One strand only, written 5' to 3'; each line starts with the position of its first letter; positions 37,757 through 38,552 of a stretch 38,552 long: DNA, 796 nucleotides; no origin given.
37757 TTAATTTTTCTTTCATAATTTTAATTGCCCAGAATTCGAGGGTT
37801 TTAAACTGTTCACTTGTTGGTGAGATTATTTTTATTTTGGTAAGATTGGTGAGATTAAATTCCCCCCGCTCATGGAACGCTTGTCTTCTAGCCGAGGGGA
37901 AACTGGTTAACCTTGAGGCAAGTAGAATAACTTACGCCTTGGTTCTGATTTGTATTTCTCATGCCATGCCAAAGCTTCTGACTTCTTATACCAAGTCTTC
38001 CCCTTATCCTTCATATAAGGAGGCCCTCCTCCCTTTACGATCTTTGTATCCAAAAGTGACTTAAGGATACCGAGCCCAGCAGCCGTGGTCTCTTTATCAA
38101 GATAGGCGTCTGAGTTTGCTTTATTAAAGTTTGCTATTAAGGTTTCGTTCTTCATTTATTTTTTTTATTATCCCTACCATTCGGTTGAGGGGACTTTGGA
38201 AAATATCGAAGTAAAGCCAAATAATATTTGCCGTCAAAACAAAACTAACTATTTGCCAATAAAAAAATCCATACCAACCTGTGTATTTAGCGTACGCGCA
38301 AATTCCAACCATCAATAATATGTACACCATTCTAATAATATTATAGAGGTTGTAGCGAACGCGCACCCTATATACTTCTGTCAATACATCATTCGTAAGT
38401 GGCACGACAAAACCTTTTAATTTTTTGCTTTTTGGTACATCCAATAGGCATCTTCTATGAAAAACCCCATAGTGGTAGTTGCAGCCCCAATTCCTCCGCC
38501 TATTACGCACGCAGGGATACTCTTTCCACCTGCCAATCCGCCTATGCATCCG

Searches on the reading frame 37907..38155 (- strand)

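Call 7: search_protein_families(library=phrogs, proteins=[window:37907-38155:-], max_evalue=1)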
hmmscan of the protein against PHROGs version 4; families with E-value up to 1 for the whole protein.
window:37907-38155:- (82 aa): 3 families
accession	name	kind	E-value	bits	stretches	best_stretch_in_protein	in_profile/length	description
phrog_2528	-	unknown function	7.3e-07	30.1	1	4-70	14-81/90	-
phrog_668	-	DNA, RNA and nucleotide metabolism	0.00037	21.2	1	9-70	53-115/181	HTH DNA binding protein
phrog_1441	-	unknown function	0.097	14.1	1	51-73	19-41/55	-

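Call 96: search_protein_families(library=padloc, proteins=[window:37907-38155:-], max_evalue=1)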
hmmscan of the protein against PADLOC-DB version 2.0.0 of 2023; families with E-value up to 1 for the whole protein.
window:37907-38155:- (82 aa): 0 families

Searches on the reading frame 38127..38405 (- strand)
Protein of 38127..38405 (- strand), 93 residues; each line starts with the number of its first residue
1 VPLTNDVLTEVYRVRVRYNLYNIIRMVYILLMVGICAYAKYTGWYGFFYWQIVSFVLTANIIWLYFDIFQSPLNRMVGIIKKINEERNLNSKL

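Call 40: search_protein_families(library=pfam, proteins=[window:38127-38405:-], max_evalue=0.01)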
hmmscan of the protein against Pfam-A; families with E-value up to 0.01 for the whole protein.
window:38127-38405:- (93 aa): 0 families

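Call 46: search_protein_families(library=phrogs, proteins=[window:38127-38405:-], max_evalue=0.01)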
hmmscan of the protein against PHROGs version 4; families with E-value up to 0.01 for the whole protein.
window:38127-38405:- (93 aa): 0 families

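Call 96: search_protein_families(library=padloc, proteins=[window:38127-38405:-], max_evalue=1)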
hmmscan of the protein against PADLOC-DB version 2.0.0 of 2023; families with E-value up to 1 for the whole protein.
window:38127-38405:- (93 aa): 0 families
